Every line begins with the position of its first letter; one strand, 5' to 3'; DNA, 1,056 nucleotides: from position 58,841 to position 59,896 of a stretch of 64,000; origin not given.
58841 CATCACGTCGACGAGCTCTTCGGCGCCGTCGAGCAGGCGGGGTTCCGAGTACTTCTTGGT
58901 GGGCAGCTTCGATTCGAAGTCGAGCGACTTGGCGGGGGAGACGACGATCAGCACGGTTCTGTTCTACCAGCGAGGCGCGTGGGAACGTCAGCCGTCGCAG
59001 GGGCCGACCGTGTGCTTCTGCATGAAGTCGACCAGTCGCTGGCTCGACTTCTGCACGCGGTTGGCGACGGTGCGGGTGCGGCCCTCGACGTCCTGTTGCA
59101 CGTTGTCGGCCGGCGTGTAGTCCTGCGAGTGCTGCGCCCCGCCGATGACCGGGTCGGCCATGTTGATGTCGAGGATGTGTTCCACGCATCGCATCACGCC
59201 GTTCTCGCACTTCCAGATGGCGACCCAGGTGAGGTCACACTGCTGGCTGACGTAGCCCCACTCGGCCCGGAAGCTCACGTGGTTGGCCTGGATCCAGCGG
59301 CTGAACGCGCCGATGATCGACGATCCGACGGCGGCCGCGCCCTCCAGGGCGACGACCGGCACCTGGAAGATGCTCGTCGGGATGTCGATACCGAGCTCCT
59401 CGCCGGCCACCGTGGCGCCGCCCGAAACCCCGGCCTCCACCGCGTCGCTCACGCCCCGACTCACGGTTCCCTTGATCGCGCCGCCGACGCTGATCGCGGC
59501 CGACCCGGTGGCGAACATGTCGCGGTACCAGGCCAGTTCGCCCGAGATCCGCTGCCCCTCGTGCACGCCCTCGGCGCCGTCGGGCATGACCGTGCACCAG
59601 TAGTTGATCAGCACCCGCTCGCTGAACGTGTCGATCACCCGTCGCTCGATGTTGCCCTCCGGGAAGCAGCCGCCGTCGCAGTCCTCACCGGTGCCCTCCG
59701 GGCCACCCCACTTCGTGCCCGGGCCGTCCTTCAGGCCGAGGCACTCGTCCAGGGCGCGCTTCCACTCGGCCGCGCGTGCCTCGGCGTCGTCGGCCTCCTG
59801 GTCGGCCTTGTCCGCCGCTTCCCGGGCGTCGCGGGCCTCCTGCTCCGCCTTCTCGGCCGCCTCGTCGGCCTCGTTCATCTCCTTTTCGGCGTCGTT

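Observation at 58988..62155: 1055-aa orphan transmembrane protein with a ~250-aa hyper-charged coiled coil and an unassigned Cys-containing cytoplasmic end domain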

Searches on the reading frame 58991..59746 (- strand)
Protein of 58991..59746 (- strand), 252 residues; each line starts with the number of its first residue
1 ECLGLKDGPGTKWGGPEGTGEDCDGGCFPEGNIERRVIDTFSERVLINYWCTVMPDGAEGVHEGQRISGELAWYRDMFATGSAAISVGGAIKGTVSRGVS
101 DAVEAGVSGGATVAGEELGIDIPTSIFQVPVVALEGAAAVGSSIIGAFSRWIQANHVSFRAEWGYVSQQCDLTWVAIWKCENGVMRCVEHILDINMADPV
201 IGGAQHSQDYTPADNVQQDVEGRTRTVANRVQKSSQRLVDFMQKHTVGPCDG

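Call 8: find_homologous_proteins(query=window:58991-59746:-, max_evalue=0.01)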
Query seq(252 aa) (252 aa): 2 proteins with E <= 0.01 among 1830 candidates.
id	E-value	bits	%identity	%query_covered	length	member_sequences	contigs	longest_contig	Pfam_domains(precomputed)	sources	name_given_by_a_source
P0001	2.4e-83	298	57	93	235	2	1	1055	-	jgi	jgi:hypothetical protein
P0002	1.0e-79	286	55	92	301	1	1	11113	-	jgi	jgi:hypothetical protein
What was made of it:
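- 58991..59743 (-): C-terminal domain, residues 805-1055. Features in order: DCDGGC; a long beta-hairpin; a helix; a Gly/Ala-rich low-confidence loop; an invariant Pro926-Thr927 followed by a long helix; three long strands carrying WKC(983)ENGxxRC(990); a long helix; and a terminal GPC(1053). Call 8 (55-57% identical homologues).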

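Call 11: find_encoding_contigs(protein=P0002, flank=10000)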
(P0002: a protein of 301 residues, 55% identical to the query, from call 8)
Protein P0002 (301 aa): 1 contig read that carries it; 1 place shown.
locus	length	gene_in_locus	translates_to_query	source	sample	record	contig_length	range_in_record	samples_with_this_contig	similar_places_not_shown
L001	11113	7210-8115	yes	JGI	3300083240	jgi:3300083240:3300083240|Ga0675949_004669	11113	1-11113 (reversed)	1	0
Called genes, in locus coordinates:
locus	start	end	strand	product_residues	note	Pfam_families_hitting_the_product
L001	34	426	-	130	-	-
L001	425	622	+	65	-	-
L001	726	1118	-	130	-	-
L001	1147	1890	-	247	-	PF00106:adh_short, PF08659:KR (weak), PF13561:adh_short_C2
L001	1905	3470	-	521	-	PF04909:Amidohydro_2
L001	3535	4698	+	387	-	PF11376:DUF3179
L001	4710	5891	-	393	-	PF01436:NHL (faint), PF08450:SGL (weak)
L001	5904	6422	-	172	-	-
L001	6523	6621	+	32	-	-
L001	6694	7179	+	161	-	-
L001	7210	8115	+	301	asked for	-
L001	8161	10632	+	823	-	PF03176:MMPL, PF00873:ACR_tran (weak), PF03176:MMPL, PF02460:Patched, PF12349:Sterol-sensing (weak)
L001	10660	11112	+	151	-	?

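Call 18: find_related_loci(query=A2, collection=genome_contigs, flank=10000)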
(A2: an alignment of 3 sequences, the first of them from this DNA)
Query A2 (233 aa) in genome_contigs; peptide patterns used: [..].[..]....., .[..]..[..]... (x = any residue, [..] = any of these).
141 stretches matched a pattern; 2 encode a relative of the query (tblastn E <= 1e-3); 2 distinct loci.
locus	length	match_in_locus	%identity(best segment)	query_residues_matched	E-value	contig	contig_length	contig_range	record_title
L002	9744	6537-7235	97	1-233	7e-158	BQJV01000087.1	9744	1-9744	MAG: Acidimicrobiales bacterium DHS20C19 DNA, sequence087, whole genome shotgun sequence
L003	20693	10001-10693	57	2-233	7e-88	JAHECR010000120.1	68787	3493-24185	MAG: Acidimicrobiaceae bacterium isolate Ww174 NODE_549_length_68787_cov_4.139268, whole genome shotgun sequence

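Call 19: find_related_loci(query=A2, collection=metagenome_contigs, flank=10000)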
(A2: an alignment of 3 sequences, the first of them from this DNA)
Query A2 (233 aa) in metagenome_contigs; peptide patterns used: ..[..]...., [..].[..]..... (x = any residue, [..] = any of these).
255 stretches matched a pattern, but none encodes a relative of the query by tblastn (E <= 1e-3).

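Call 25: search_protein_families(library=pfam, proteins=[L003:6968-7552:-, L002:7336-7839:+, L002:7722-9623:+, L003:7652-10696:+], max_evalue=0.1)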
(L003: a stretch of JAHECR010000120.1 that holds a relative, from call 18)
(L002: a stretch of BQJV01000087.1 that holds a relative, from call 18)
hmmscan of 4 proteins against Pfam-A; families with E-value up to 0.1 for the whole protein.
L003:6968-7552:- (194 aa): 2 families
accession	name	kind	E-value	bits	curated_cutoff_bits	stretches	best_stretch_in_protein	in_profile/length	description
PF01690.22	PLRV_ORF5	-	0.02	14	27.4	1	66-124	3-57/524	Potato leaf roll virus readthrough protein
PF07790.16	Pilin_N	-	0.087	14.1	25.2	0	6-49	7-49/78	Archaeal Type IV pilin, N-terminal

L002:7336-7839:+ (167 aa): 5 families
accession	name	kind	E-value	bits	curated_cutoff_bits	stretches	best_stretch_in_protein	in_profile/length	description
PF08281.18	Sigma70_r4_2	-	3.9e-11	42.8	25.7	1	108-159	3-54/54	Sigma-70, region 4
PF04545.22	Sigma70_r4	-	1.6e-09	37.5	24.1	1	112-160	1-49/50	Sigma-70, region 4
PF22233.2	PhyR_sigma-like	-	0.028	14.7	27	1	113-155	1-43/50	Response regulator PhyR, sigma-like domain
PF13551.12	HTH_29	-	0.033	14.7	28.1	1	124-154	5-35/64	Winged helix-turn helix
PF11800.13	RP-C_C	-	0.099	13.4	32.6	0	43-75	52-81/102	Replication protein C C-terminal region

L002:7722-9623:+ (633 aa): 2 families
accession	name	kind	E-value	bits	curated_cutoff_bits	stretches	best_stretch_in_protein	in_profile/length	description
PF21827.1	New_glue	-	0.02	15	31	1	86-135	5-46/94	New glue protein family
PF10399.14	UCR_Fe-S_N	-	0.068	13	24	0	72-97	6-31/41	Ubiquitinol-cytochrome C reductase Fe-S subunit TAT signal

L003:7652-10696:+ (1014 aa): 0 families

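Call 31: predict_structure(alignment_id=A2)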
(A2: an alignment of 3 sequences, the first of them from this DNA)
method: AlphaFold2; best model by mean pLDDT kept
length: 233 residues; sequences in the alignment: 3
mean_pLDDT: 31.9   pTM: 0.27
mean pLDDT of the five models: 31.9, 31.8, 30.9, 30.2, 27.9
residues with pLDDT >= 90: 0; 70-90: 0; 50-70: 4; < 50: 229
segments of 3 or more residues with pLDDT < 50: 1-38, 40-46, 48-130, 133-233
pLDDT, mean of each block of 10 residues (from residue 1): 25 25 32 39 49 46 30 26 25 24 25 32 43 42 31 34 36 31 24 27 28 32 30 24
secondary structure, 60 per line:
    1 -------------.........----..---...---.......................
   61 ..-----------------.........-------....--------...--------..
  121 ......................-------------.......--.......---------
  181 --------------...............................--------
elements in order: H14-22 E32-34 H38-62 H80-88 H96-99 E108-110 H119-142 E156-162 E165-171 H195-225
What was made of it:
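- Tried and rejected: The end domain with a 3-sequence alignment failed (pLDDT 32; call 31).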

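Call 75: predict_structure(alignment_id=A7)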
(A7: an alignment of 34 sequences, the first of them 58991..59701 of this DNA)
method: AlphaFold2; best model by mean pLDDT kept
length: 237 residues; sequences in the alignment: 34
mean_pLDDT: 69.1   pTM: 0.62
mean pLDDT of the five models: 69.1, 68.4, 67.4, 66.7, 66.2
residues with pLDDT >= 90: 69; 70-90: 64; 50-70: 32; < 50: 72
segments of 3 or more residues with pLDDT < 50: 1-5, 55-120
pLDDT, mean of each block of 10 residues (from residue 1): 50 91 97 84 61 49 42 38 34 28 31 41 61 74 85 95 95 96 81 82 84 87 93 87
secondary structure, 60 per line:
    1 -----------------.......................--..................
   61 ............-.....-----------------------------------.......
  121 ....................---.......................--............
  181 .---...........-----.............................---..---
elements in order: E18-40 H43-72 H74-78 H114-140 E144-166 E169-181 E185-195 H201-229
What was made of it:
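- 58991..59743 (-): Call 75 (AF2 pLDDT 69, pTM 0.62).
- Residues 55-120 have pLDDT below 50 (call 75).
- Tried and rejected: Only the 34-sequence alignment gave a usable model (call 75). It is modelled as a core helix (call 75).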

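Call 78: fold_search(model_id=the predicted structure, library=pdb)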
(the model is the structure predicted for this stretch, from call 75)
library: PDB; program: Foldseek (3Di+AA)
matches with E <= 10: 234; with E <= 0.001: 0
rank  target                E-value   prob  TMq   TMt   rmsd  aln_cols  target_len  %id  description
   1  5i7k_A                3.7e-01  0.08  0.11  0.13  12.3       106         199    9  Crystal Structure of Human SPLUNC1 Dolphin Mutant D1 (G58A, S61A, G62E, G63D, G66D, I67T) (released 2016-05-18)
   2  9yim_Y                6.0e-01  0.10  0.15  0.13  13.7        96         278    9  Capping protein bound to the barbed end of F-actin (released 2026-03-04)
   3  5i7j_A                6.0e-01  0.05  0.12  0.13  12.4       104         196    9  Crystal Structure of Human SPLUNC1 Disulfide Mutant M3 (I76C, V214C) (released 2016-05-18)
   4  9b7j_N                6.4e-01  0.11  0.14  0.12  13.1        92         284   10  Cryo-EM structure of human dynactin complex bound to Chlamydia effector Dre1 (released 2025-04-16)
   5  7ng9_A                6.4e-01  0.08  0.15  0.10  24.6       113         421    9  Trimeric efflux pump Klebsiella TolC (released 2021-06-30)
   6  5tse_B                6.8e-01  0.13  0.13  0.22  11.1        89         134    7  2.35 Angstrom Crystal Structure Minor Lipoprotein from Acinetobacter baumannii. (released 2016-11-09)
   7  2rck_A                7.2e-01  0.04  0.11  0.12  12.6       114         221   12  Crystal structure of juvenile hormone binding protein from Galleria mellonella hemolymph (released 2008-03-04)
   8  4kgh_A                7.7e-01  0.06  0.11  0.13  12.2        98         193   10  Crystal Structure of human splunc1 lacking the secretion signal sequence (released 2013-09-25)
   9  2rck_B                7.7e-01  0.05  0.12  0.13  11.8       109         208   10  Crystal structure of juvenile hormone binding protein from Galleria mellonella hemolymph (released 2008-03-04)
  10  9b85_N                8.1e-01  0.10  0.14  0.12  13.1        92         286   10  Cryo-EM structure of human dynactin complex bound to Chlamydia effector Dre1 (released 2025-04-16)
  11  5iv8_B                8.1e-01  0.09  0.11  0.16  10.0        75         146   11  The LPS Transporter LptDE from Klebsiella pneumoniae, core complex (released 2016-05-18)
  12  4kgh_B                8.1e-01  0.04  0.11  0.13  17.6       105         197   15  Crystal Structure of human splunc1 lacking the secretion signal sequence (released 2013-09-25)
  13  9y9l_Y                8.6e-01  0.08  0.15  0.13  13.7        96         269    9  CP at the barbed end with one cofilin on second-to-last subunit (released 2026-03-04)
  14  8p94_U                8.6e-01  0.08  0.12  0.11  13.2        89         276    8  Cryo-EM structure of cortactin stabilized Arp2/3-complex nucleated actin branches (released 2024-01-03)
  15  9y9m_Y                9.2e-01  0.08  0.15  0.13  13.7        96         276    9  Capping protein bound to the barbed end of cofilactin (released 2026-03-04)
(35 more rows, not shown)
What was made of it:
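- On TULIP/BPI-like lipid-binding fold (end domain): The best Foldseek hits (SPLUNC1, JHBP, Takeout) have E 0.37-1.6, probability <=0.1 and TM <0.16 (call 78).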

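Call 82: fold_search(model_id=the predicted structure, library=viral)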
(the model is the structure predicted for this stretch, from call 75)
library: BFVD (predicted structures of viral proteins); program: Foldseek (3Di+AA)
matches with E <= 10: 320; with E <= 0.001: 0
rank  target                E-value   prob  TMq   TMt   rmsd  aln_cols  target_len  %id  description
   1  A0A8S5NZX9            3.3e-01  0.06  0.12  0.08  25.8       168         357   11  Uncharacterized protein [Myoviridae sp. ctLnO19]
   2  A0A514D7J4            3.5e-01  0.08  0.21  0.25  19.1       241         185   10  Uncharacterized protein (Fragment) [Leviviridae sp.]
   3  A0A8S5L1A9            6.3e-01  0.06  0.12  0.06  24.3       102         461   14  Maturation protein [ssRNA phage SRR7976326_2]
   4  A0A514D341            6.7e-01  0.12  0.22  0.32  18.1       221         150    7  Uncharacterized protein (Fragment) [Leviviridae sp.]
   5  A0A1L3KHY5            6.7e-01  0.05  0.11  0.16  16.2       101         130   11  Uncharacterized protein [Beihai levi-like virus 17]
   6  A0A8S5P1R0            7.1e-01  0.07  0.12  0.06  20.7       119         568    8  Uncharacterized protein [Myoviridae sp. ctLnO19]
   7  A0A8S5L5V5            8.0e-01  0.04  0.10  0.15  17.8       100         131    9  Coat protein [ssRNA phage SRR7976310_11]
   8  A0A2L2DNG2            8.0e-01  0.03  0.09  0.10  21.4        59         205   10  Uncharacterized protein [Acanthamoeba polyphaga mimivirus]
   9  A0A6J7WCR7            9.0e-01  0.04  0.12  0.03  27.1       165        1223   13  Uncharacterized protein (Fragment) [uncultured Caudovirales phage]
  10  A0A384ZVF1            9.6e-01  0.11  0.13  0.28   7.1        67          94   13  (no name in the UniProt tables at hand)
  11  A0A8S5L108            1.1e+00  0.06  0.12  0.17  14.3        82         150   12  Coat protein [ssRNA phage SRR5466338_3]
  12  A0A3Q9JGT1            1.1e+00  0.04  0.11  0.21  22.0       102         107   12  (no name in the UniProt tables at hand)
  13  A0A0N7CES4            1.1e+00  0.10  0.11  0.20  20.5        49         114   14  Uncharacterized protein [Salmonella phage 37]
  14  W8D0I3                1.1e+00  0.02  0.13  0.12  15.8       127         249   10  Uncharacterized protein [Erwinia phage PhiEaH1]
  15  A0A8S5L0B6            1.3e+00  0.02  0.10  0.16  17.3        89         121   11  Coat protein [ssRNA phage SRR5208570_3]
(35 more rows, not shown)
